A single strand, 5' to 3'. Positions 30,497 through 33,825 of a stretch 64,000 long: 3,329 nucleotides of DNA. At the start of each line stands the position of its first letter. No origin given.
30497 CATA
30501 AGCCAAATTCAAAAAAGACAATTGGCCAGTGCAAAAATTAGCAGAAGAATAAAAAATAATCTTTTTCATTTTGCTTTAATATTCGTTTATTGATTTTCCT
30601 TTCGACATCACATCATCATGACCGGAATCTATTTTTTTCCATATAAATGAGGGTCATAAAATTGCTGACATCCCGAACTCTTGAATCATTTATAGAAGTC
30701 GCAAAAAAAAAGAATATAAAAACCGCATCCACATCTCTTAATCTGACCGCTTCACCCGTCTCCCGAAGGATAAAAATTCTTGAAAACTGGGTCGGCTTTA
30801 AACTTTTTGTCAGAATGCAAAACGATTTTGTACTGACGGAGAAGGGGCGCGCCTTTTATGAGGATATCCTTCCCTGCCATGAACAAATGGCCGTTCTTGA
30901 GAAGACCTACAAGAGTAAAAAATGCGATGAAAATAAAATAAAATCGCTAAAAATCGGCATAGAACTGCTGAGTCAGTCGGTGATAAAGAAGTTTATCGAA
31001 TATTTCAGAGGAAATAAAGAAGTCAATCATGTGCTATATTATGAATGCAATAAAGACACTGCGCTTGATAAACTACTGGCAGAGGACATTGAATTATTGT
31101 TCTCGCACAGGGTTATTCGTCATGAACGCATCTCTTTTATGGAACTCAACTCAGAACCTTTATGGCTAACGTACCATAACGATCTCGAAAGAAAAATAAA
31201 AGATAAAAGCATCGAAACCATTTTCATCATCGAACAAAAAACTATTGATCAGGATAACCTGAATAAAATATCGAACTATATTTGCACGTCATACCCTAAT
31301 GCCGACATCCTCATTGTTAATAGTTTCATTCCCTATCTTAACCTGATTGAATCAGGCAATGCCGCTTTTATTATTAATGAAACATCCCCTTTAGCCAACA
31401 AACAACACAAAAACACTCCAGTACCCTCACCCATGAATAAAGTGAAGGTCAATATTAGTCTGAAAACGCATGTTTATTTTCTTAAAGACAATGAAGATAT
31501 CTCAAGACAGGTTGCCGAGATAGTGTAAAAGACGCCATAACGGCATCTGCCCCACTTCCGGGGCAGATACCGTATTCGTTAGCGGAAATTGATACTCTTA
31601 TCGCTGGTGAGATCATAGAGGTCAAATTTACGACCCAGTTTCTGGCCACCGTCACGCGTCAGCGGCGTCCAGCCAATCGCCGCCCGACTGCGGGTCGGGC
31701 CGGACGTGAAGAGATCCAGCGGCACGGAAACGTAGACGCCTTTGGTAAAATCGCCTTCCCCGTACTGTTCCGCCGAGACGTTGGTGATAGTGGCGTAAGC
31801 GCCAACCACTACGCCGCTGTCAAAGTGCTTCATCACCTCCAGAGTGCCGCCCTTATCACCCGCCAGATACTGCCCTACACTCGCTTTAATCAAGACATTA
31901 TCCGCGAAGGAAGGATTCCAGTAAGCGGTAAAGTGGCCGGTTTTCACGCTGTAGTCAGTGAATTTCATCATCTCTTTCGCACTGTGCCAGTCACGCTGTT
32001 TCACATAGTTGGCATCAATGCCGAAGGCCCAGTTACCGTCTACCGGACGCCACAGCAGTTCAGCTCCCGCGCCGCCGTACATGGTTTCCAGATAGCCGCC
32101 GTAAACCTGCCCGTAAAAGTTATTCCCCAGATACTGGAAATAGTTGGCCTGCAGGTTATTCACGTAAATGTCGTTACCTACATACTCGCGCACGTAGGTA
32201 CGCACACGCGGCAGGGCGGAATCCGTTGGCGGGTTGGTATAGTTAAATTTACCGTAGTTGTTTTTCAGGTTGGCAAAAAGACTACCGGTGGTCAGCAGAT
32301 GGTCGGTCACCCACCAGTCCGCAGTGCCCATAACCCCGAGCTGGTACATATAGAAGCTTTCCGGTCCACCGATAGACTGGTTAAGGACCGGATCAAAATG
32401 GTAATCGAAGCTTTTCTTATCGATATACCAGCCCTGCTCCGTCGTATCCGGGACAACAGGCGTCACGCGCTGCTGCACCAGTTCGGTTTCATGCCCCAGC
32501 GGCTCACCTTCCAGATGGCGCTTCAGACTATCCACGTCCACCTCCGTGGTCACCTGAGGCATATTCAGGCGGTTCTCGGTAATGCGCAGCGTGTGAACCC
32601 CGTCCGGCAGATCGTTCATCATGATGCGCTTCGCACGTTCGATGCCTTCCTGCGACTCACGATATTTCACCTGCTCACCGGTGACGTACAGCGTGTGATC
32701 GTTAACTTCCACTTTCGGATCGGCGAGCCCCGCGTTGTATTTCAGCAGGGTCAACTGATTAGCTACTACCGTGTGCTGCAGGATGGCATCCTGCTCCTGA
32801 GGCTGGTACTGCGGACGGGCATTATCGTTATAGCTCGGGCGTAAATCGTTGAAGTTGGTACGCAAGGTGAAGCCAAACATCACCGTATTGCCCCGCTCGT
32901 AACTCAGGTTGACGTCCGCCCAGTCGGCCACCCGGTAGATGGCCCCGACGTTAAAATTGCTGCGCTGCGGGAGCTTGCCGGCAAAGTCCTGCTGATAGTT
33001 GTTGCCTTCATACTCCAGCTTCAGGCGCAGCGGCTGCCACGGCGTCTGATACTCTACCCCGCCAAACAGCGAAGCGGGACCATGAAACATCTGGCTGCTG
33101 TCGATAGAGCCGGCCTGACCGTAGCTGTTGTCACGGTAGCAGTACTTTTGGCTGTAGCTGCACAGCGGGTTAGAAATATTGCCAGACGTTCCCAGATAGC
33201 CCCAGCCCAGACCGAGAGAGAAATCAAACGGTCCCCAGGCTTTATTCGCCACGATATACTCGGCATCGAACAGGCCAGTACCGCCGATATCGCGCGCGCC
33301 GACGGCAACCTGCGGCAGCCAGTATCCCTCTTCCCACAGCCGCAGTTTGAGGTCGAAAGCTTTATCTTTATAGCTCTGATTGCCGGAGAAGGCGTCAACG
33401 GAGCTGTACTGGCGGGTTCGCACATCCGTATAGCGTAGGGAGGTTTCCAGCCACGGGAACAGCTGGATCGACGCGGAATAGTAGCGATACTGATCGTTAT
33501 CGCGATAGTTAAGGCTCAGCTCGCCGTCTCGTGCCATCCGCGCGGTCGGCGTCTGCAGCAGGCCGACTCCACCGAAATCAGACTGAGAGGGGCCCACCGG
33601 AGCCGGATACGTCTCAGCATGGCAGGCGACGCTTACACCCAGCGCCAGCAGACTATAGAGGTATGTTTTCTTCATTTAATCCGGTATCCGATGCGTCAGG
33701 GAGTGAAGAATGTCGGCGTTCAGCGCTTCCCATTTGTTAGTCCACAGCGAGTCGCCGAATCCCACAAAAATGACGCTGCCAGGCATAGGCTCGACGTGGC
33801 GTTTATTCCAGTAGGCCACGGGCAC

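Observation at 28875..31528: Holin-coupled, signal-peptide-less GH18 chitinase with a divergent LysR regulator (type 10 secretion-like islet) replacing xylE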

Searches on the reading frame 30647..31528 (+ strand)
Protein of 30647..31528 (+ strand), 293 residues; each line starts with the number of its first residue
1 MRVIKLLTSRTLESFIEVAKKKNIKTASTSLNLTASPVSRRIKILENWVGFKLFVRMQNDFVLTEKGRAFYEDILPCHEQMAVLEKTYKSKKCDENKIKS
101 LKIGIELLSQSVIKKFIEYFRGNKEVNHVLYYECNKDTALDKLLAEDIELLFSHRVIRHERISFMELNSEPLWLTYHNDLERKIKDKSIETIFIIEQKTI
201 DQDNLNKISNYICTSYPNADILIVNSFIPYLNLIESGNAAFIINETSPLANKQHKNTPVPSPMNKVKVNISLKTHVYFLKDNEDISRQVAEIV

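Call 3: search_protein_families(library=pfam, proteins=[window:30647-31528:+], max_evalue=0.1)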
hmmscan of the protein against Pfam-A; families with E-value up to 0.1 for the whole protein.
window:30647-31528:+ (293 aa): 2 families
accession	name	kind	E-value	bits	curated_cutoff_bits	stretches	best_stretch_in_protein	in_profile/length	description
PF00126.33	HTH_1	-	2e-14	53.7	26.6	1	10-68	2-60/60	Bacterial regulatory helix-turn-helix protein, lysR family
PF25008.1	DUF7784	-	0.093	12.8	27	0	187-244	51-104/182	Domain of unknown function (DUF7784)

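Call 4: search_protein_families(library=ncbifam, proteins=[window:30647-31528:+], max_evalue=0.1)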
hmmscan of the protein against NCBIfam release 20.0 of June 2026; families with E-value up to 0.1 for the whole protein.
window:30647-31528:+ (293 aa): 52 families (the best 25 are shown)
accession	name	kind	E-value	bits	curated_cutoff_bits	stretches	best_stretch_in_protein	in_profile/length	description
NF040786.1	LysR_Sec_metab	equivalog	7.5e-18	64.6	250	1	10-190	4-186/298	selenium metabolism-associated LysR family transcriptional regulator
NF007385.0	PRK09906.1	equivalog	7.8e-14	51.5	356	1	10-243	4-241/296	DNA-binding transcriptional regulator HcaR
NF047842.1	station_TF_SrsR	equivalog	2e-13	50.3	425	1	7-158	3-151/294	LysR family transcriptional regulator SrsR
NF047354.1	trans_reg_GltC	equivalog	7.9e-13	48.6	300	1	12-171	6-166/290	glutamate biosynthesis transcriptional regulator GltC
NF045775.1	acetoin_reg_AlsR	exception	3.7e-12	46.3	430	1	10-178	4-171/290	acetoin biosynthesis transcriptional regulator AlsR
TIGR02424.1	TF_pcaQ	equivalog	4.9e-12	45.4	303.8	1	10-153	6-148/300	pca operon transcription factor PcaQ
NF047520.1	trans_act_CidR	equivalog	8e-12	44.9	415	1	10-121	4-114/292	cidABC operon transcriptional activator CidR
NF053705.1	TransRegGltCGpos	equivalog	2.2e-11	43.5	350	1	9-152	3-145/300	glutamate biosynthesis transcriptional regulator GltC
NF008352.0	PRK11139.1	subfamily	2.6e-11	43.2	288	1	12-87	11-86/305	transcriptional regulator GcvA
NF009888.0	PRK13348.1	subfamily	2.9e-11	42.9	297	1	7-106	3-98/302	HTH-type transcriptional regulator ArgP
NF040710.1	benzoate_CatM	exception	4.1e-11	42.7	580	1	10-196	4-189/293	cis,cis-muconate-binding transcription regulator CatM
NF002946.0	PRK03601.1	equivalog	5.4e-11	42.4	240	1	11-160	5-151/275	HTH-type transcriptional regulator HdfR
NF040889.1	trans_reg_YeiE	equivalog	8.4e-11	41.6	480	1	7-114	3-110/288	DNA-binding transcriptional regulator YeiE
NF002964.0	PRK03635.1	subfamily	1.4e-10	40.7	197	1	8-105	4-97/297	ArgP/LysG family DNA-binding transcriptional regulator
NF040888.1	trans_reg_YafC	equivalog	1.5e-10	40.4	470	1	9-91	5-87/293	DNA-binding transcriptional regulator YafC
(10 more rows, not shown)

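Call 76: find_related_loci(query=A7, collection=genome_contigs, flank=10000)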
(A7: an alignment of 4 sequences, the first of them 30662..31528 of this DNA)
Query A7 (288 aa) in genome_contigs; peptide patterns used: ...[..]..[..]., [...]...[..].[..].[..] (x = any residue, [..] = any of these).
178 stretches matched a pattern; 63 encode a relative of the query (tblastn E <= 1e-3); 63 distinct loci.
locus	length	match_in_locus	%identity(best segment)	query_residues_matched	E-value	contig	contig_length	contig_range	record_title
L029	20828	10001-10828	36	1-277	1e-54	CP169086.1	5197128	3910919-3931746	Enterobacter hormaechei strain B17-3 chromosome, complete genome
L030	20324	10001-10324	29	7-115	1e-9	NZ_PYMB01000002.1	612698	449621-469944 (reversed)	Photobacterium rosenbergii strain DSM 19138 CFSAN065515_2, whole genome shotgun sequence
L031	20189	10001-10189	40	7-69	2e-9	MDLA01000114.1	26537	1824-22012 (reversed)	Chromatiales bacterium (ex Bugula neritina AB1) isolate AB1-2 AB833_contig000114, whole genome shotgun sequence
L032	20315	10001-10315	31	7-112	2e-9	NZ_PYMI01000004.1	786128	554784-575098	Photobacterium ganghwense strain JCM 12487 CFSAN065508_4, whole genome shotgun sequence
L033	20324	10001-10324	30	7-115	3e-9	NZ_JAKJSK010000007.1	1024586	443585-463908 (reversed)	Photobacterium satsumensis strain JAMM1754 JAMM1754_scaffold_1, whole genome shotgun sequence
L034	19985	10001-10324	30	7-115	5e-9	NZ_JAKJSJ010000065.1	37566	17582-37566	Photobacterium makurazakiensis strain JAMM0395 JAMM0395_scaffold_56, whole genome shotgun sequence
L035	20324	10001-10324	29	7-115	5e-9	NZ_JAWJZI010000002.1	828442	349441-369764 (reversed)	Photobacterium rosenbergii strain HSC6 NODE_2_length_828442_cov_54.600831, whole genome shotgun sequence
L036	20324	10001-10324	30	7-115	6e-9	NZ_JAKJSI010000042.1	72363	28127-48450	Photobacterium minamisatsumaniensis strain JAMM0388 JAMM0388_scaffold_32, whole genome shotgun sequence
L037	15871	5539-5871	29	7-118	7e-9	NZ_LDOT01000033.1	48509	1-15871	Photobacterium aquae strain CGMCC 1.12159 contig0033, whole genome shotgun sequence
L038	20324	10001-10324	29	7-115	9e-9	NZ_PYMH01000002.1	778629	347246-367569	Photobacterium lutimaris strain JCM 13586 CFSAN065509_2, whole genome shotgun sequence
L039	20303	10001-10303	29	2-108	1e-8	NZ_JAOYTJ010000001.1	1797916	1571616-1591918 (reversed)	Pararhizobium sp. BT-229 BT.229_ctg001, whole genome shotgun sequence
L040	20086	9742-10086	27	1-112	3e-8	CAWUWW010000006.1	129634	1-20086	MAG: uncultured SAR86 cluster bacterium isolate HER22_SIP_1000_bin_47 genome assembly, contig: HER22_SP_1000_bin_47-read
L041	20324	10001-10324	29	7-115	6e-8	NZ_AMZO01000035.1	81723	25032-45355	Photobacterium marinum strain AK15 contig35, whole genome shotgun sequence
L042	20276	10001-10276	28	1-89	1e-7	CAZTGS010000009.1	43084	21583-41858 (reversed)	MAG TPA_asm: uncultured Gammaproteobacteria bacterium isolate binchicken_co317_93 genome assembly, contig: NODE_872_leng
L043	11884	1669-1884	33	6-77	4e-7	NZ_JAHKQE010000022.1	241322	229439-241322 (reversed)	Amphritea atlantica strain C1R06 C1R06_C1R06_contig_17, whole genome shotgun sequence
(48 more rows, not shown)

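Call 79: search_protein_families(library=pfam, proteins=[L029:5737-5976:+, L029:6024-6317:+, L029:6349-7242:-, L029:7243-7623:-, L029:7518-8039:-, L029:8093-8608:-, L029:8488-8928:-, L029:8996-9502:-, L029:11178-12404:+, L029:12858-13874:-], max_evalue=0.01)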
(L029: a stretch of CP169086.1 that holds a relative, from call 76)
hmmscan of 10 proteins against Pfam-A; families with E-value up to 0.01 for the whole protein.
L029:5737-5976:+ (79 aa): 0 families

L029:6024-6317:+ (97 aa): 1 family
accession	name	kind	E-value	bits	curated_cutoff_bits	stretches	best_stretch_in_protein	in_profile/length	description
PF16931.10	Phage_holin_8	-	3.5e-10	40.5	26.4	1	11-94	29-110/121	Putative phage holin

L029:6349-7242:- (297 aa): 2 families
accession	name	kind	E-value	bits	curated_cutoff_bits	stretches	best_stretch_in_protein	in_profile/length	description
PF03050.20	DDE_Tnp_IS66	-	2.2e-71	241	23.1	1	1-246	46-283/284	Transposase IS66 family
PF13817.11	DDE_Tnp_IS66_C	-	1.3e-12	48.2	30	1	254-290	2-39/39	IS66 C-terminal element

L029:7243-7623:- (126 aa): 3 families
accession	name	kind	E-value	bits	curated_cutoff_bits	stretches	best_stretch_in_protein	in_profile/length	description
PF03050.20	DDE_Tnp_IS66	-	4.7e-11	43.1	23.1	1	84-126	2-44/284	Transposase IS66 family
PF13005.12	zf-IS66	-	1.3e-10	42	27.3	1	25-68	1-45/46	zinc-finger binding domain of transposase IS66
PF13007.12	LZ_Tnp_IS66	-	0.0054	17.9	22.9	0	2-17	54-69/71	Transposase C of IS166 homeodomain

L029:7518-8039:- (173 aa): 1 family
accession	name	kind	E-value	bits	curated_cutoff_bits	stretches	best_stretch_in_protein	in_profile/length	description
PF00665.32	rve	-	3.3e-12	47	32.6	1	30-114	4-84/102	Integrase core domain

L029:8093-8608:- (171 aa): 4 families
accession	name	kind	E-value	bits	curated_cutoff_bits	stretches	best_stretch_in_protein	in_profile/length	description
PF01609.27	DDE_Tnp_1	-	2.8e-21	76.6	23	1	23-161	32-196/200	Transposase DDE domain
PF13586.12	DDE_Tnp_1_2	-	1.3e-11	45.2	29.2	1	78-159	1-78/86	Transposase DDE domain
PF13359.12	DDE_Tnp_4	-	1.7e-06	28.2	24.8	1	60-161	60-154/158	DDE superfamily endonuclease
PF13612.12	DDE_Tnp_1_3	-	1.1e-05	25.9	27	1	25-143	44-148/155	Transposase DDE domain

L029:8488-8928:- (146 aa): 1 family
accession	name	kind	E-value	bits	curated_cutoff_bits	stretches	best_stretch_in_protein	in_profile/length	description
PF13340.11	DUF4096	-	6.7e-24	84.4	34.3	1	7-75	2-73/76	Putative transposase of IS4/5 family (DUF4096)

L029:8996-9502:- (168 aa): 1 family
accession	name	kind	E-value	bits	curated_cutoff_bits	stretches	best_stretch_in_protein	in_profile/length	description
PF00959.24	Phage_lysozyme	-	4.1e-52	176.2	22.3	1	36-159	1-125/125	Phage lysozyme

L029:11178-12404:+ (408 aa): 4 families
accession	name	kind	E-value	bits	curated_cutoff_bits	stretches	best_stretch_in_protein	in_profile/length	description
PF22483.2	Mu-transpos_C_2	-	9.7e-21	73.7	27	1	317-388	1-72/73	Mu transposase, C-terminal domain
PF00665.32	rve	-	7.6e-10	39.4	32.6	1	153-247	15-102/102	Integrase core domain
PF04545.22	Sigma70_r4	-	0.0033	17.4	24.1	0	13-44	11-42/50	Sigma-70, region 4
PF12802.13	MarR_2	-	0.0051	17.4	27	0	22-50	19-48/61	MarR family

L029:12858-13874:- (338 aa): 4 families
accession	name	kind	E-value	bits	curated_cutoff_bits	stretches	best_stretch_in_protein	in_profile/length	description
PF13462.12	Thioredoxin_4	-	1.7e-10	41.8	23.2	1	148-289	3-145/165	Thioredoxin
PF18312.6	ScsC_N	-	1.6e-08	34.5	25.8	1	95-128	1-34/34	Copper resistance protein ScsC N-terminal domain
PF01323.26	DSBA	-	9e-08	32.6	25.6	1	163-316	3-190/191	DSBA-like thioredoxin domain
PF13098.12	Thioredoxin_2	-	0.0018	19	27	1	159-315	6-103/104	Thioredoxin-like domain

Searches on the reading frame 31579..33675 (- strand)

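Call 3: search_protein_families(library=pfam, proteins=[window:31579-33675:-], max_evalue=0.1)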
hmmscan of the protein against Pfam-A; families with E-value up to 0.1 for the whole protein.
window:31579-33675:- (698 aa): 1 family
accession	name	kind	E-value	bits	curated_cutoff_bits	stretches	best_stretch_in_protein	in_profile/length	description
PF06082.17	YjbH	-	1.3e-263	877.2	24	1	30-691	1-657/658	Exopolysaccharide biosynthesis protein YbjH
